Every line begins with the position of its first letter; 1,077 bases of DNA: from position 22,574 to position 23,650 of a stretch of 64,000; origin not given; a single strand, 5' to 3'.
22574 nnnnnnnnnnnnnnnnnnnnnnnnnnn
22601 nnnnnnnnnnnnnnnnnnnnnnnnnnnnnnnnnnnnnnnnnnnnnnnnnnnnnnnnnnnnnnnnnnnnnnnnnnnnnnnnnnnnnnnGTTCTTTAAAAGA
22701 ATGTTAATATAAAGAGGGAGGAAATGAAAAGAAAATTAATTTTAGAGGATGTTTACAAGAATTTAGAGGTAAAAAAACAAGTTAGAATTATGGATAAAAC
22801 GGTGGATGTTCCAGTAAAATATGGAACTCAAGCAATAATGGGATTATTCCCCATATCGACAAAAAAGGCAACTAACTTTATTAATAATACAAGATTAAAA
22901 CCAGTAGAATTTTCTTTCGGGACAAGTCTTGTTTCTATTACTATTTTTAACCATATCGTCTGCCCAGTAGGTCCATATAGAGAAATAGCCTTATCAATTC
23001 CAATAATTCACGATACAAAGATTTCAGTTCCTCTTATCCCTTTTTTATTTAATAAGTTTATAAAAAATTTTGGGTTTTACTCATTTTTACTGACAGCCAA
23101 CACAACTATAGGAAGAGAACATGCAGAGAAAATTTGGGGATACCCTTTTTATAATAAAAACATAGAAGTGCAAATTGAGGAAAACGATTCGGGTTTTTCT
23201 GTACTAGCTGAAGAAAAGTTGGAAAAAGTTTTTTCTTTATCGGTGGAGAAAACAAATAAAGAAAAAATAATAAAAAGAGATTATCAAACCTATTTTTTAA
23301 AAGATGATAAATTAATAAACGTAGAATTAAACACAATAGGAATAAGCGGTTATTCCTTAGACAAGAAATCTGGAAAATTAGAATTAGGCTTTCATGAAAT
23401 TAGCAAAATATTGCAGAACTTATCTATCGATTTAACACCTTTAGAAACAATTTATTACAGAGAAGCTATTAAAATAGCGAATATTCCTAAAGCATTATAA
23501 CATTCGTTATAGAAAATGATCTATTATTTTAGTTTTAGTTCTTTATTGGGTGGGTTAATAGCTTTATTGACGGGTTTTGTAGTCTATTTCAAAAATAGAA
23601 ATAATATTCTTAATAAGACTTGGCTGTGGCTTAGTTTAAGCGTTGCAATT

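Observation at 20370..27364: Candidate small-molecule (alpha-hydroxyketone-like) signalling locus: oxidoreductase + CqsA/LqsA-like alpha-oxoamine synthase + ADC-like protein, followed by 7TM-GAF histidine kinase, stand-alone REC and GAF-HD-GYP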

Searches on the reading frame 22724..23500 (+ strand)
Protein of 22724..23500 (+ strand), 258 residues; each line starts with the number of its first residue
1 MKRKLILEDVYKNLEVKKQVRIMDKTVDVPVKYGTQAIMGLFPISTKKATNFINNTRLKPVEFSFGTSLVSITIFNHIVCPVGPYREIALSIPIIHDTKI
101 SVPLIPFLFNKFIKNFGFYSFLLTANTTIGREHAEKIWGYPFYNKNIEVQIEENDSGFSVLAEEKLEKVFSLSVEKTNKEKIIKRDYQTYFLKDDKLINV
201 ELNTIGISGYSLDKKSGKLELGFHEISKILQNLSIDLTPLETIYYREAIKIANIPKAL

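Call 3: search_protein_families(library=pfam, proteins=[window:22724-23500:+], max_evalue=0.01)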
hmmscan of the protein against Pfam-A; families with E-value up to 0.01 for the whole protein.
window:22724-23500:+ (258 aa): 0 families

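Call 4: search_protein_families(library=ncbifam, proteins=[window:22724-23500:+], max_evalue=0.001)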
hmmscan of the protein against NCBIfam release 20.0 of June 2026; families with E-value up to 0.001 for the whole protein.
window:22724-23500:+ (258 aa): 0 families

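Call 9: search_solved_structures(query=window:22724-23500:+, max_evalue=1)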
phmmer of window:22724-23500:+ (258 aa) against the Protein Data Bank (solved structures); distinct sequences matched with E-value up to 1: 3.
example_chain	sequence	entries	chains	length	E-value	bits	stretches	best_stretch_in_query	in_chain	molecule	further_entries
5t2f_A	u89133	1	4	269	0.43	13.3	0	176-228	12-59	DDK kinase regulatory subunit DBF4,Serine/threonine-protein kinase RAD53 chimeric protein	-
3qbz_A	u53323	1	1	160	0.62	12.7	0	175-228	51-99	DDK kinase regulatory subunit DBF4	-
5mqc_B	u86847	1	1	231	0.88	12.2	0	57-97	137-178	VP2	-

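Call 12: find_homologous_proteins(query=window:22724-23500:+, max_evalue=0.001)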
Query window:22724-23500:+ (258 aa): 7 proteins with E <= 0.001 among 611 candidates.
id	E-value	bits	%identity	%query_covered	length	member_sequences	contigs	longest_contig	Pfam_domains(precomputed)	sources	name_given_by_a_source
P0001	1.5e-163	560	100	100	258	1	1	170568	-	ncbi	ncbi:MAG: hypothetical protein V1674_05040 [Candidatus Omnitrophota bacterium]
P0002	2.2e-113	396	70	100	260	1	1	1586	-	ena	-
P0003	2.8e-110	386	67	100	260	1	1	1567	-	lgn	-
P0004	1.8e-95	337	63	99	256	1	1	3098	-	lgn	-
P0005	7.2e-93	329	64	94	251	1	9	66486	-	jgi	jgi:hypothetical protein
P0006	2.1e-65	239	48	100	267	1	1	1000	-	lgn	-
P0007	2.0e-49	186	61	59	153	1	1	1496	-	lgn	-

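Call 13: find_encoding_contigs(protein=P0005, flank=10000, max_places=6)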
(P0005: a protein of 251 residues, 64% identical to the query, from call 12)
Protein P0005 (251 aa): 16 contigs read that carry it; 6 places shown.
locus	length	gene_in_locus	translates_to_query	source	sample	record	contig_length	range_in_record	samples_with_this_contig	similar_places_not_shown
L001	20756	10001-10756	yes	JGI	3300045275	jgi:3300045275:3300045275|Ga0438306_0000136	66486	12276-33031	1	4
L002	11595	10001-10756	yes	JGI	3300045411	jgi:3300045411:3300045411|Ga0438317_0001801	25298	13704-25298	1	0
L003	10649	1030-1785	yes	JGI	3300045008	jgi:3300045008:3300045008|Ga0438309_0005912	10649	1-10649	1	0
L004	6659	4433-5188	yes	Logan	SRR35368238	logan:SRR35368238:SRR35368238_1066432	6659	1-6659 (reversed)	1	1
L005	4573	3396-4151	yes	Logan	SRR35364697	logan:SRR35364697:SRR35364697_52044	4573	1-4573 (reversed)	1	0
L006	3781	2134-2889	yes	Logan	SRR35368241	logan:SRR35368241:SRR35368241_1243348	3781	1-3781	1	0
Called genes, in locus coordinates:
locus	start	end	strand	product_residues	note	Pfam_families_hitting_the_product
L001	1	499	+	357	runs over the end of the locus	PF01098:FTSW_RODA_SPOVE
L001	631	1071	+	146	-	PF05157:MshEN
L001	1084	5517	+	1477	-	PF03951:Gln-synt_N, PF00120:Gln-synt_C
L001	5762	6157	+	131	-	PF01471:PG_binding_1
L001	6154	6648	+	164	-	PF01551:Peptidase_M23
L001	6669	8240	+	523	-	PF03364:Polyketide_cyc, PF10604:Polyketide_cyc2, PF01488:Shikimate_DH, PF03807:F420_oxidored (faint)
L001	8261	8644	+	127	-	PF07238:PilZ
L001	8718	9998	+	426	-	PF00155:Aminotran_1_2, PF00202:Aminotran_3 (faint), PF00266:Aminotran_5 (weak), PF01053:Cys_Met_Meta_PP (weak)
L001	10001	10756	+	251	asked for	-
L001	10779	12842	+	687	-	PF16927:HisKA_7TM, PF00512:HisKA, PF02518:HATPase_c, PF14501:HATPase_c_5 (faint)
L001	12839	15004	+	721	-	PF16927:HisKA_7TM (weak), PF00512:HisKA, PF02518:HATPase_c, PF14501:HATPase_c_5 (weak)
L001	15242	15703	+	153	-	PF01909:NTP_transf_2 (weak), PF18765:Polbeta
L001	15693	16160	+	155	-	-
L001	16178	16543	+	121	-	PF07238:PilZ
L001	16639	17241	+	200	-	-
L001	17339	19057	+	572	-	PF19864:Radical_SAM_N2, PF04055:Radical_SAM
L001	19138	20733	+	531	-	PF03958:Secretin_N (faint), PF07660:STN, PF00263:Secretin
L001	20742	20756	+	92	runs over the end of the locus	-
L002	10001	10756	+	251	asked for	-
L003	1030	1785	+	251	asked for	-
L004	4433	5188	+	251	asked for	-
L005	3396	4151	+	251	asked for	-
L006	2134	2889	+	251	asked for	-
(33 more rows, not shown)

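Call 14: find_encoding_contigs(protein=P0004, flank=5000, max_places=3)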
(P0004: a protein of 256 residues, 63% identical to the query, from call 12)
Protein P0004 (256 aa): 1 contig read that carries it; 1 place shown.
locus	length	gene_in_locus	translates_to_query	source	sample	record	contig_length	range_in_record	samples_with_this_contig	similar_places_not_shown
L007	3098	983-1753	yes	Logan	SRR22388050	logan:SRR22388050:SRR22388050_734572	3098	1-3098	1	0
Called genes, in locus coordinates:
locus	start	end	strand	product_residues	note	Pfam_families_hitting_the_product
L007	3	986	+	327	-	?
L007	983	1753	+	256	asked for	-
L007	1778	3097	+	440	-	?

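Call 24: predict_structure(alignment_id=A1)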
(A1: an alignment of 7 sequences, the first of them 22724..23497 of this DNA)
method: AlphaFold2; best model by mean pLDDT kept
length: 258 residues; sequences in the alignment: 7
mean_pLDDT: 62.2   pTM: 0.65
mean pLDDT of the five models: 62.2, 59.7, 56.3, 50.9, 42.6
residues with pLDDT >= 90: 3; 70-90: 82; 50-70: 120; < 50: 53
segments of 3 or more residues with pLDDT < 50: 56-62, 95-127
pLDDT, mean of each block of 10 residues (from residue 1): 51 54 58 70 77 53 59 71 62 45 31 32 49 54 69 82 86 75 64 54 60 66 86 84 70 55
secondary structure, 60 per line:
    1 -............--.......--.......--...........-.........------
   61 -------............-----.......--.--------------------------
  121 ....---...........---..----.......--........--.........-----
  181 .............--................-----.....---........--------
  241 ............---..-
elements in order: H2-13 E16-22 E25-31 E34-44 H46-54 E68-79 E85-91 E121-124 H128-138 E148-154 E157-164 E167-175 E181-193 E196-211 E217-221 H225-232 E241-252

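Call 25: search_protein_representatives(alignment_id=A1)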
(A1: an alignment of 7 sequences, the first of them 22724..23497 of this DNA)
Query: 7 sequences, 260 profile positions. Proteins with E-value up to 0.001 (for the whole library): 463; up to 1e-10: 147; up to 1e-30: 36. The best 150 are listed.
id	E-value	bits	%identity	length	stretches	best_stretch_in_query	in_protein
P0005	1.1e-133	460.9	-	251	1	10-260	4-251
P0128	3.1e-83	295.5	-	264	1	3-260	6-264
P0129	2.0e-78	279.7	-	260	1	1-259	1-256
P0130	1.1e-74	267.5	-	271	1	4-260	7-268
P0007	7.2e-72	258.3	-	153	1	108-260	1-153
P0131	1.2e-69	251.0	-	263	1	15-254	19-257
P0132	3.2e-68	246.3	-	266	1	3-260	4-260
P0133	1.8e-67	243.8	-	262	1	5-259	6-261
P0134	3.5e-66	239.6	-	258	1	16-260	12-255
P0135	7.2e-66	238.6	-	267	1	12-257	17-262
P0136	4.8e-64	232.6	-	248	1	17-260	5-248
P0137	7.4e-64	232.0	-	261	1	16-257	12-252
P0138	8.9e-62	225.2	-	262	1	6-258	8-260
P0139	1.6e-59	217.8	-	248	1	18-257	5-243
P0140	1.3e-57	211.5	-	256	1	1-254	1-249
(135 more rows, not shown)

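Call 30: search_protein_families(library=pfam, alignment_id=A2, max_evalue=0.01)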
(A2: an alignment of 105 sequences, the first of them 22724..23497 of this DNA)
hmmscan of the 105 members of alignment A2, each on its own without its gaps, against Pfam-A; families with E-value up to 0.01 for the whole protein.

A. member 1, window:22724-23497:+ (258 aa): 0 families

B. families by the number of members that match (of 105 scanned): 4 families
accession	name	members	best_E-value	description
PF06314.16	ADC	86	3e-23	Acetoacetate decarboxylase (ADC)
PF09844.14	DUF2071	1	0.0017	Uncharacterized conserved protein (COG2071)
PF22479.2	Pam3_gp18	1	0.0053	Cyanophage baseplate Pam3 plug gp18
PF21005.3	MCEL_GT_OB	1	0.0091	mRNA-capping enzyme catalytic subunit, GTase, OB fold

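Call 34: predict_structure(alignment_id=A2)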
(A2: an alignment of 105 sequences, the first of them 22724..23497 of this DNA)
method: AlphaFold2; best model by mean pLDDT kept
length: 258 residues; sequences in the alignment: 105
mean_pLDDT: 96.2   pTM: 0.92
mean pLDDT of the five models: 96.2, 96.0, 95.9, 95.8, 95.5
residues with pLDDT >= 90: 237; 70-90: 20; 50-70: 1; < 50: 0
segments of 3 or more residues with pLDDT < 50: none
pLDDT, mean of each block of 10 residues (from residue 1): 85 97 98 98 98 98 96 98 98 95 80 93 98 97 98 97 98 96 97 98 98 97 98 98 98 98
secondary structure, 60 per line:
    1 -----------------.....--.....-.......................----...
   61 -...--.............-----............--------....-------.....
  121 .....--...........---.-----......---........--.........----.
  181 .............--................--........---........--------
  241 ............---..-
elements in order: E18-22 E25-29 E31-45 H46-53 E58-60 E62-64 E67-79 E85-96 H105-108 E116-125 H128-138 E148-153 E157-164 E167-175 E180-193 E196-211 E217-221 H225-232 E241-252

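Call 38: fold_search(model_id=the predicted structure, library=pdb)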
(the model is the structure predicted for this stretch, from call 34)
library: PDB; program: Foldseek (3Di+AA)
matches with E <= 10: 569; with E <= 0.001: 23
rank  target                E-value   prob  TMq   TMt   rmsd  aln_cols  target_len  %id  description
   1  5upb_D                4.0e-10  1.00  0.53  0.54   5.7       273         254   13  Swit_4259, an Acetoacetate Decarboxylase-like Enzyme from Sphingomonas wittichii RW1 (released 2017-06-07)
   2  5upb_A                6.0e-10  1.00  0.54  0.54   5.9       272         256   13  Swit_4259, an Acetoacetate Decarboxylase-like Enzyme from Sphingomonas wittichii RW1 (released 2017-06-07)
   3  3bgt_A                6.4e-10  1.00  0.64  0.67   3.9       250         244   14  Structural Studies of Acetoacetate Decarboxylase (released 2008-12-23)
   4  3bgt_D                9.7e-10  1.00  0.62  0.65   4.4       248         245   12  Structural Studies of Acetoacetate Decarboxylase (released 2008-12-23)
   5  3c8w_B                9.7e-10  1.00  0.57  0.59   6.2       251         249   12  Crystal structure of acetoacetate decarboxylase (ADC) (YP_094708.1) from Legionella pneumophila subsp. pneumophila str (released 2008-02-26)
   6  5upb_C                1.7e-09  1.00  0.54  0.54   5.5       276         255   14  Swit_4259, an Acetoacetate Decarboxylase-like Enzyme from Sphingomonas wittichii RW1 (released 2017-06-07)
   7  3cmb_B                2.7e-09  1.00  0.59  0.57   5.2       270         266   11  Crystal structure of acetoacetate decarboxylase (YP_001047042.1) from Methanoculleus marisnigri JR1 at 1.60 A resoluti (released 2008-04-01)
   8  3cmb_A                3.0e-09  1.00  0.58  0.56   5.6       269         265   11  Crystal structure of acetoacetate decarboxylase (YP_001047042.1) from Methanoculleus marisnigri JR1 at 1.60 A resoluti (released 2008-04-01)
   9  3bh2_A                3.8e-09  1.00  0.61  0.64   5.1       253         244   11  Structural Studies of Acetoacetate Decarboxylase (released 2008-12-23)
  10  3c8w_A                3.8e-09  1.00  0.57  0.58   6.2       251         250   12  Crystal structure of acetoacetate decarboxylase (ADC) (YP_094708.1) from Legionella pneumophila subsp. pneumophila str (released 2008-02-26)
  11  4jmc_A                4.8e-09  1.00  0.60  0.60   4.4       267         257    9  Enduracididine biosynthesis enzyme MppR complexed with pyruvate (released 2013-07-03)
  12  4jm3_A                1.1e-08  1.00  0.57  0.57   5.3       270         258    9  Enduracididine Biosynthesis Enzyme MppR with HEPES Buffer Bound (released 2013-07-03)
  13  4jm3_B                1.1e-08  1.00  0.57  0.55   5.4       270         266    9  Enduracididine Biosynthesis Enzyme MppR with HEPES Buffer Bound (released 2013-07-03)
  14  4jme_B                1.2e-08  1.00  0.56  0.56   5.3       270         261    9  Enduracididine biosynthesis enzyme MppR complexed with 2-keto-enduracididine (released 2013-07-03)
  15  4jmc_B                1.5e-08  1.00  0.61  0.61   4.2       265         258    9  Enduracididine biosynthesis enzyme MppR complexed with pyruvate (released 2013-07-03)
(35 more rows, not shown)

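Call 40: search_solved_structures(query=A2, max_evalue=0.01, show_alignments=4)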
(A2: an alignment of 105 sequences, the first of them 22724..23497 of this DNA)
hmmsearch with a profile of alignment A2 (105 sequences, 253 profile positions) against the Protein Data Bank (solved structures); distinct sequences matched with E-value up to 0.01: 0.

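Call 57: search_protein_families(library=pfam, proteins=[L001:8261-8644:+], max_evalue=0.01)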
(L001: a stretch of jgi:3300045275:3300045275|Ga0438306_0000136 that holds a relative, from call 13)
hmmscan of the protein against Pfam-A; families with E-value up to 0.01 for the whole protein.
L001:8261-8644:+ (127 aa): 1 family
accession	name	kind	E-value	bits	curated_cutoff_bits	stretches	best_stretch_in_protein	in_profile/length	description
PF07238.19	PilZ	-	8.2e-13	49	22.5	1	18-117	3-100/102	PilZ domain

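Call 69: search_protein_families(library=ncbifam, proteins=[L001:8718-9998:+], max_evalue=1e-50)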
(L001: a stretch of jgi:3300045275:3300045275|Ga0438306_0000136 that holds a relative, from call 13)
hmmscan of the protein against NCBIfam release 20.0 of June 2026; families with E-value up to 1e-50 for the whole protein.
L001:8718-9998:+ (426 aa): 9 families
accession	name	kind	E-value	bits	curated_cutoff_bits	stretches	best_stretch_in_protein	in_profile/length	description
TIGR00858.1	bioF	equivalog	1.1e-126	422.5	426.45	1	63-411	16-364/365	8-amino-7-oxononanoate synthase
NF005394.0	PRK06939.1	equivalog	1.9e-122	408.8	460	1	35-420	14-396/397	glycine C-acetyltransferase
TIGR01825.1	gly_Cac_T_rel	subfamily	1.8e-119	398.9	535.4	1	35-421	6-385/385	BioF/Kbl family PLP-dependent acyltransferase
NF047600.1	SerpalmtaseCFB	equivalog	1.7e-117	392.4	640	1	24-418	6-392/395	serine palmitoyltransferase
NF047599.1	SerpalmtaseBetaP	equivalog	1.6e-103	346.4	500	1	66-418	41-393/394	serine palmitoyltransferase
TIGR01822.1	2am3keto_CoA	equivalog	2.5e-103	346.1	493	1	36-421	11-393/393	glycine C-acetyltransferase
TIGR01821.1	5aminolev_synth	equivalog_domain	3.7e-90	302.7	338.55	1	65-419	42-398/402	5-aminolevulinate synthase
NF047603.1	SerpalmtaseAlphaP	equivalog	1.2e-85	287.7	670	1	66-421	43-399/399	serine palmitoyltransferase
NF005526.0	PRK07179.1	equivalog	8.1e-65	219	428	1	67-417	53-398/407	alpha-hydroxyketone-type quorum-sensing autoinducer synthase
